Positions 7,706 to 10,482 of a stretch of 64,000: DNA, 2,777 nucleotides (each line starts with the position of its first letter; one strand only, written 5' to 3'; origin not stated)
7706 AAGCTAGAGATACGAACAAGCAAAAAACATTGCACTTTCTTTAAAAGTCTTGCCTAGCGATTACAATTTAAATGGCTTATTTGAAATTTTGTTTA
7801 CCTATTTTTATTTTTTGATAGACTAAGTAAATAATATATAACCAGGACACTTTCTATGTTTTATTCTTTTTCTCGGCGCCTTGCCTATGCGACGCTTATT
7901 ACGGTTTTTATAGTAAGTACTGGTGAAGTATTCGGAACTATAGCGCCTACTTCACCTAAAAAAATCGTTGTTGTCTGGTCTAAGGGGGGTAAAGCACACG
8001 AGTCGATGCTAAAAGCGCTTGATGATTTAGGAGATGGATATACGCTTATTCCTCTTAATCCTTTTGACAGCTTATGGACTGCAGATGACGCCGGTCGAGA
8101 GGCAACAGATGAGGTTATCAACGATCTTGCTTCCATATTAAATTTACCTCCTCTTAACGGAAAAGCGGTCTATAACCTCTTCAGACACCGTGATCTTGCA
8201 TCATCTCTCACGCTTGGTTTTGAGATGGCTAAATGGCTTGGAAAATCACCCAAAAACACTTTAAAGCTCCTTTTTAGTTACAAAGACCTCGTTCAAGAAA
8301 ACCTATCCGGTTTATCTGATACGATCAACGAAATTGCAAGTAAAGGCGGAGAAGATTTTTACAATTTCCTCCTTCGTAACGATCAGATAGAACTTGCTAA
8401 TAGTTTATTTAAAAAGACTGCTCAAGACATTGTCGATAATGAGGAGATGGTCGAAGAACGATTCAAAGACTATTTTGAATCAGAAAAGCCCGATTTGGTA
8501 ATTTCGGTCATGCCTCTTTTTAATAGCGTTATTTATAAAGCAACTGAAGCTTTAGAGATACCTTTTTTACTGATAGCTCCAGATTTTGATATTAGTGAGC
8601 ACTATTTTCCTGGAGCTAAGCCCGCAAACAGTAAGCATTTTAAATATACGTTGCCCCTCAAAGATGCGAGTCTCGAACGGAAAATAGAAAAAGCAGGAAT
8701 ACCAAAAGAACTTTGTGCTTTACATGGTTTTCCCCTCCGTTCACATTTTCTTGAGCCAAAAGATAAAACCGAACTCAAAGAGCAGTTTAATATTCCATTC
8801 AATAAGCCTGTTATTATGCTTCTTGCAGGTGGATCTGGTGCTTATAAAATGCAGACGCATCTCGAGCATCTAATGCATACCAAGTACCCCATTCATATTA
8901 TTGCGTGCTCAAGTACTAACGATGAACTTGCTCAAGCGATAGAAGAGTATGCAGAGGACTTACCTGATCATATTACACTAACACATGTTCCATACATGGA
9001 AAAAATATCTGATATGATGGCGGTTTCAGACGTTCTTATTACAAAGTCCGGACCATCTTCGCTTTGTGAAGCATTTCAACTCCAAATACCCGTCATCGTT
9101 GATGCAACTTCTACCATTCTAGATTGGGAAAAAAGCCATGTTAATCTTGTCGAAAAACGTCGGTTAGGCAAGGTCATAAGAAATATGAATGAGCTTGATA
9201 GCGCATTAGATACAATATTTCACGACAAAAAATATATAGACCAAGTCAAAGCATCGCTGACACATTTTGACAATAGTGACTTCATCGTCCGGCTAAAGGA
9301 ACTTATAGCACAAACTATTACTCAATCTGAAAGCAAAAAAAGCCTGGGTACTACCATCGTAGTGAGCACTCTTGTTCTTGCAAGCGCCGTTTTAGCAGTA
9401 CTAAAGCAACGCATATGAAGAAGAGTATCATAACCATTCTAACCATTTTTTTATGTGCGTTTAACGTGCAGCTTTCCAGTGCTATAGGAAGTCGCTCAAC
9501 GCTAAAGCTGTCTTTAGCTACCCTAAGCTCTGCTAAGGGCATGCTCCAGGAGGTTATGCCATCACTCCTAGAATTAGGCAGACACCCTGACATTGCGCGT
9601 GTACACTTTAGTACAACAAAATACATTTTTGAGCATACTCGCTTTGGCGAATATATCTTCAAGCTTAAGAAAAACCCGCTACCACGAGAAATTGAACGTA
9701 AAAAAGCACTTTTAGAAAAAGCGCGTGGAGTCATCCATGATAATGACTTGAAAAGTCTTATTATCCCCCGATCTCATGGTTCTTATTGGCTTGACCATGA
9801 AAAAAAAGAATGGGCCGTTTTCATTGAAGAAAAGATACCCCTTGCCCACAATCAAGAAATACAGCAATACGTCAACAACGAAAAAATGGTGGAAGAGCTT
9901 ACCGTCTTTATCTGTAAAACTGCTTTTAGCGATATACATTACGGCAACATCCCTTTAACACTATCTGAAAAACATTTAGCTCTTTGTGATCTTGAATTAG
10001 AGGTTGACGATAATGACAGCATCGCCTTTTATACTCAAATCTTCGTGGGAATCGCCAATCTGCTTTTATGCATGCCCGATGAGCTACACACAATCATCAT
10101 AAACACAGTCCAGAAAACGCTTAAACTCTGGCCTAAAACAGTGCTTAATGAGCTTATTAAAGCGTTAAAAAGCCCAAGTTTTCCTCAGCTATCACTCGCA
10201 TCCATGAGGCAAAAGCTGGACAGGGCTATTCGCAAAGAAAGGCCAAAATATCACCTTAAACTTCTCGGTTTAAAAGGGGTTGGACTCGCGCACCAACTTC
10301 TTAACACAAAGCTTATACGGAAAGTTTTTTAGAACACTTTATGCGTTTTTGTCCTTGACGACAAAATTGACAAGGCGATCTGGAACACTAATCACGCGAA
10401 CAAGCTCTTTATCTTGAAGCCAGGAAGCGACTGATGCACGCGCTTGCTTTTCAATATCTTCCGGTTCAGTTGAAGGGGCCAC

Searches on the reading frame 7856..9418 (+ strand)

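Call 3: search_protein_families(library=pfam, proteins=[window:7856-9418:+], max_evalue=0.01)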
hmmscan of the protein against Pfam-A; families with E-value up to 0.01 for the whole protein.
window:7856-9418:+ (520 aa): 5 families
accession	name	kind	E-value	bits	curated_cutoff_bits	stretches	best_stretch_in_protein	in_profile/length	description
PF04101.22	Glyco_tran_28_C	-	2.9e-06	27.9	22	1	337-415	23-96/166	Glycosyltransferase family 28 C-terminal domain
PF06925.17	MGDG_synth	-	9.8e-05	22.9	25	1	156-251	30-134/169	Monogalactosyldiacylglycerol (MGDG) synthase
PF02350.25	Epimerase_2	-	0.0006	19.2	30.6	1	334-415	205-283/347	UDP-N-acetylglucosamine 2-epimerase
PF02684.21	LpxB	-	0.0021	17.4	22.6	1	291-419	159-289/374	Lipid-A-disaccharide synthetase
PF00534.26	Glycos_transf_1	-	0.0039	17.2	26.4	1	355-435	59-137/172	Glycosyl transferases group 1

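Call 4: search_protein_families(library=ncbifam, proteins=[window:7856-9418:+], max_evalue=0.01)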
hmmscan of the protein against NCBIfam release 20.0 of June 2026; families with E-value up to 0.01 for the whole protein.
window:7856-9418:+ (520 aa): 8 families
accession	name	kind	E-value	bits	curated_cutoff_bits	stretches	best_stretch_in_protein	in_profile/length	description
NF010135.0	PRK13609.1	equivalog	3.2e-29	102.1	500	1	196-478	89-362/388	diglucosyl diacylglycerol synthase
NF010134.0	PRK13608.1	equivalog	2.1e-14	53.4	557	1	209-479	102-360/391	diglucosyl diacylglycerol synthase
TIGR01133.1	murG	equivalog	2e-07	30.4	250.25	1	285-456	154-325/353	undecaprenyldiphospho-muramoylpentapeptide beta-N-acetylglucosaminyltransferase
NF047684.1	TeichurnBiosyTuaC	equivalog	1.3e-05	24.3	550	1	272-469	174-366/391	teichuronic acid biosynthesis protein TuaC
NF041548.1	PssE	equivalog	0.00013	21.9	120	1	375-455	43-124/146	PssE/Cps14G family polysaccharide biosynthesis glycosyltransferase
TIGR03590.1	PseG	equivalog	0.0019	17.8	153.55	1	294-415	154-266/280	UDP-2,4-diacetamido-2,4,6-trideoxy-beta-L-altropyranose hydrolase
NF009102.0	PRK12446.1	equivalog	0.0021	17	339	1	282-416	151-278/352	undecaprenyldiphospho-muramoylpentapeptide beta-N-acetylglucosaminyltransferase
NF010698.0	PRK14098.1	equivalog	0.006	15.3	754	0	303-408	291-398/489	starch synthase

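Call 75: search_protein_families(library=padloc, proteins=[window:7856-9418:+], max_evalue=0.001)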
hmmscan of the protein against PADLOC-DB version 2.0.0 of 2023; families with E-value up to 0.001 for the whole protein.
window:7856-9418:+ (520 aa): 0 families

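Call 87: search_protein_families(library=phrogs, proteins=[window:7856-9418:+], max_evalue=0.001)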
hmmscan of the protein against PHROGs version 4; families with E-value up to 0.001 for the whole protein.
window:7856-9418:+ (520 aa): 0 families

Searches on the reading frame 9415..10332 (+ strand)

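Call 3: search_protein_families(library=pfam, proteins=[window:9415-10332:+], max_evalue=0.01)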
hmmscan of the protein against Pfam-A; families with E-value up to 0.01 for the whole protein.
window:9415-10332:+ (305 aa): 1 family
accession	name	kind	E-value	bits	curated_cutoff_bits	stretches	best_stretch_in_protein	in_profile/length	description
PF25731.1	crAss_MUZ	-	0.0029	16.2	27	1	116-188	1122-1191/1224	Crassvirus muzzle protein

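Call 4: search_protein_families(library=ncbifam, proteins=[window:9415-10332:+], max_evalue=0.01)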
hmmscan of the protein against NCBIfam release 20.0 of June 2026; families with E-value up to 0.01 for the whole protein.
window:9415-10332:+ (305 aa): 0 families

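Call 75: search_protein_families(library=padloc, proteins=[window:9415-10332:+], max_evalue=0.001)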
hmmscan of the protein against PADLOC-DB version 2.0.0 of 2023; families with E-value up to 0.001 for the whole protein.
window:9415-10332:+ (305 aa): 0 families

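Call 87: search_protein_families(library=phrogs, proteins=[window:9415-10332:+], max_evalue=0.001)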
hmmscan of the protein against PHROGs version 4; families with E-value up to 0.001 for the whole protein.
window:9415-10332:+ (305 aa): 0 families
